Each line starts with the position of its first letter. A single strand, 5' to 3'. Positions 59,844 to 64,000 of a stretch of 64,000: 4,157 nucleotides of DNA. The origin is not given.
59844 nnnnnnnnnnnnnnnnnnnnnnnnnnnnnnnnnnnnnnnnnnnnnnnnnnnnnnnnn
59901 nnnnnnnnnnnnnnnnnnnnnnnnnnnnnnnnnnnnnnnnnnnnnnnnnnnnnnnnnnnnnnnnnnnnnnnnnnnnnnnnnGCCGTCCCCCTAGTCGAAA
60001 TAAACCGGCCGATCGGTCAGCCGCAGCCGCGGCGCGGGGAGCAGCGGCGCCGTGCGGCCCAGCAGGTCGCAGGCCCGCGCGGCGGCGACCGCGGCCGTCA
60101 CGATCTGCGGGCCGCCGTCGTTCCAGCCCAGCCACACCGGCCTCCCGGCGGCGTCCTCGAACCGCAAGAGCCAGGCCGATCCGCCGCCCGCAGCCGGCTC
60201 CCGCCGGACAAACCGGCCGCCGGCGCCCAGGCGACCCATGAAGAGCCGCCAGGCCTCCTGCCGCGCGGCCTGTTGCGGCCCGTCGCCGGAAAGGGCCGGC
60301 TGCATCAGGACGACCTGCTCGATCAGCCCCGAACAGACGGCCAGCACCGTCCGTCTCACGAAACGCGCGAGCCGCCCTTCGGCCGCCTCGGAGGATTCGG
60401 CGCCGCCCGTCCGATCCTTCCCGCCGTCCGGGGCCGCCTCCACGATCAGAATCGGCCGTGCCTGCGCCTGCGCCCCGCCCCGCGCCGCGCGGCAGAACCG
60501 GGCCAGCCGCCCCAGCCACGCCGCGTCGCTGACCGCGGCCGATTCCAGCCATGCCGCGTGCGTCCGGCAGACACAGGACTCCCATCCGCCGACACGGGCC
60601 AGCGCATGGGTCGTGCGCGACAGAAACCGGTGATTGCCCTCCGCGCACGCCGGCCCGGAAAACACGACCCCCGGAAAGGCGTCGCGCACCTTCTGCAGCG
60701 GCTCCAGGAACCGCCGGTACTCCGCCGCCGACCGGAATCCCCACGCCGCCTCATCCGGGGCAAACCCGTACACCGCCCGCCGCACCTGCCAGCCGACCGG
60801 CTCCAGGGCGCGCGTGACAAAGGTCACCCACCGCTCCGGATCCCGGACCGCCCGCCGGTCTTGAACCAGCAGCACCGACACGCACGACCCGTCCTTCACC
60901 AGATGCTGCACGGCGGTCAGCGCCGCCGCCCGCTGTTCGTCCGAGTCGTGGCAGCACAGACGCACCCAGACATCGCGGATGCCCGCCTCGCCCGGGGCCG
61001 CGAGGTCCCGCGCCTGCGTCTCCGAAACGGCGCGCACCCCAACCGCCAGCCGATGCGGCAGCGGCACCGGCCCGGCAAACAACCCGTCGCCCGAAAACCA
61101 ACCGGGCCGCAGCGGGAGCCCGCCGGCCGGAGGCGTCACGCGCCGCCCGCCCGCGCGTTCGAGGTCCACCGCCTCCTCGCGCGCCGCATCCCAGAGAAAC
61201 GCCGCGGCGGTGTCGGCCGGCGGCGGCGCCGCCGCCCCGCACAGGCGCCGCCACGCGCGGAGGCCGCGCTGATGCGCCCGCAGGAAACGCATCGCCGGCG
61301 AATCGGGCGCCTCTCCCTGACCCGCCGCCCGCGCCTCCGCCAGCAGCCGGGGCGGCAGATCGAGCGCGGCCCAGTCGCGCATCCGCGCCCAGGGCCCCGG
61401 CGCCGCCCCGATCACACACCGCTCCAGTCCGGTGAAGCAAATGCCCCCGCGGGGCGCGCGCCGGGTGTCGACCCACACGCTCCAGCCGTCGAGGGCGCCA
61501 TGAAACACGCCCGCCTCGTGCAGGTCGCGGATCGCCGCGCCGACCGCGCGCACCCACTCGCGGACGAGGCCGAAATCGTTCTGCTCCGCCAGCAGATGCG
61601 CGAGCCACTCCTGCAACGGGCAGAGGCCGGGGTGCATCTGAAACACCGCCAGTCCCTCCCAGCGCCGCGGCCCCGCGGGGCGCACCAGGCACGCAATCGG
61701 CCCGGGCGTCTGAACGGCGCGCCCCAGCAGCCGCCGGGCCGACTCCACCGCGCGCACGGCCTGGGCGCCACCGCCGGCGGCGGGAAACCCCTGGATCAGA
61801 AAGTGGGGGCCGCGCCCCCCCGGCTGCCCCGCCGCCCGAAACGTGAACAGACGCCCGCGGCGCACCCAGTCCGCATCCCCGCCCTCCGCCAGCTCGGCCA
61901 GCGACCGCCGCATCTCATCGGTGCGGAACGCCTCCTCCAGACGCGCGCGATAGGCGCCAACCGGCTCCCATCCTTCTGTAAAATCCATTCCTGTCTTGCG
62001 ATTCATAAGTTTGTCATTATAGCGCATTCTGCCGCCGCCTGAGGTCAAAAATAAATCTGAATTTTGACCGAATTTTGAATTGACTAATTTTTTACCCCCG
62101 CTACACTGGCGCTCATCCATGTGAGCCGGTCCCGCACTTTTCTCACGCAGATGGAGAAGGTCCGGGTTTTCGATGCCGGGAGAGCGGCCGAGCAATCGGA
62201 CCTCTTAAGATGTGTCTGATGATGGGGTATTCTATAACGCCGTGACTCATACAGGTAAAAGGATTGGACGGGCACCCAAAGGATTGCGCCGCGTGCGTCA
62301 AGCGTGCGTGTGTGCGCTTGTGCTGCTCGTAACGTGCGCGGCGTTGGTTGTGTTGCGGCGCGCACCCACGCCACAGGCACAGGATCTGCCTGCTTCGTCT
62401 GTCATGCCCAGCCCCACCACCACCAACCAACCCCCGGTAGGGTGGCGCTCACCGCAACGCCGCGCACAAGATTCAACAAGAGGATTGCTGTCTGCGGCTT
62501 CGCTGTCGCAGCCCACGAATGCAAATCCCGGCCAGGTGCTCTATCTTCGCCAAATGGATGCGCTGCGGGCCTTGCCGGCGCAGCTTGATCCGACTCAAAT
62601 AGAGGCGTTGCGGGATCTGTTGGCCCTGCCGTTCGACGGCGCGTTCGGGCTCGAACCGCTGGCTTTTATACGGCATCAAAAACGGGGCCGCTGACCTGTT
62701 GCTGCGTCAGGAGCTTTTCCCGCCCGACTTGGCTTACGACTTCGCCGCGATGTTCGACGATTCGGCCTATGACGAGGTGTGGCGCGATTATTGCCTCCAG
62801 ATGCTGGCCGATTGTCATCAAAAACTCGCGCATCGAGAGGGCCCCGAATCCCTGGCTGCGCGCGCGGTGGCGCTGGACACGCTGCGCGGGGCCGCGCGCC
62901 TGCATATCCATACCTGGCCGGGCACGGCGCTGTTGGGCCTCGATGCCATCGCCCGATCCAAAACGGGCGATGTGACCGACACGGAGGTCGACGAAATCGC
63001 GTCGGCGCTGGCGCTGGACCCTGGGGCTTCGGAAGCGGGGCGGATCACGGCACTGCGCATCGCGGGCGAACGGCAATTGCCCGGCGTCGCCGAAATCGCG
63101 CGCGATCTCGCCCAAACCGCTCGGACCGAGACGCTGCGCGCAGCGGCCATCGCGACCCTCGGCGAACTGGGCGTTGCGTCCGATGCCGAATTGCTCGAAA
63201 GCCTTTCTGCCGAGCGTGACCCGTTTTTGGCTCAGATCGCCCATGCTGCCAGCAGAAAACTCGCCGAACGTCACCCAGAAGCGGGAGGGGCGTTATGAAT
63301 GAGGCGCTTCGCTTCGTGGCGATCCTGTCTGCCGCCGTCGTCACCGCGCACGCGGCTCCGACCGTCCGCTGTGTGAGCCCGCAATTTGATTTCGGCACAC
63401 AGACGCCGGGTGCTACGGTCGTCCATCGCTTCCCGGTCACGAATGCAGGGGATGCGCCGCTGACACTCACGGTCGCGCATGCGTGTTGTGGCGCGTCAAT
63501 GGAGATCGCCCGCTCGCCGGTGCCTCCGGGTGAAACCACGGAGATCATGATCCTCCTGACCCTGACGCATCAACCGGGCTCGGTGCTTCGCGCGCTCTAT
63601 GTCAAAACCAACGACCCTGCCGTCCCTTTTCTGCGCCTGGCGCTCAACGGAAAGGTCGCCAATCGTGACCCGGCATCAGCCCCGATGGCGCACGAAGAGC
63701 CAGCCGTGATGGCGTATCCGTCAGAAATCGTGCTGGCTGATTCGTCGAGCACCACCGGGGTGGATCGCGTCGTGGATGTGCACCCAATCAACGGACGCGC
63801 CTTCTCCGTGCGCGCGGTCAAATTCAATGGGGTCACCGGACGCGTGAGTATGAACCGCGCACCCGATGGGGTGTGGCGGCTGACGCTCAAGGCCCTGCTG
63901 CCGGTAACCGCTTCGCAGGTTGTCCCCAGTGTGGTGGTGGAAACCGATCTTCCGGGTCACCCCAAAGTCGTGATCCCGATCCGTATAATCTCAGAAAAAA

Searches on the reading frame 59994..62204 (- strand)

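Call 94: search_protein_families(library=pfam, proteins=[window:59994-62204:-], max_evalue=0.00001)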
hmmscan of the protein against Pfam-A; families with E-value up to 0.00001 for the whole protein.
window:59994-62204:- (737 aa): 1 family
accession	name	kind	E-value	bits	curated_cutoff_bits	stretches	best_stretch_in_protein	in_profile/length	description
PF06293.20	Kdo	-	6.1e-06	26.3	21.3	0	148-267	57-173/207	Lipopolysaccharide kinase (Kdo/WaaP) family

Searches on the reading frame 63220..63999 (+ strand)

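Call 94: search_protein_families(library=pfam, proteins=[window:63220-63999:+], max_evalue=0.00001)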
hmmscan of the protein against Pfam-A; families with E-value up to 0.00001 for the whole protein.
window:63220-63999:+ (260 aa): 1 family
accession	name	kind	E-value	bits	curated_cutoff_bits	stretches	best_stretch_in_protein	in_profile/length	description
PF07610.17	DUF1573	-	3.8e-12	46.5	26.1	1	53-146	5-98/98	Protein of unknown function (DUF1573)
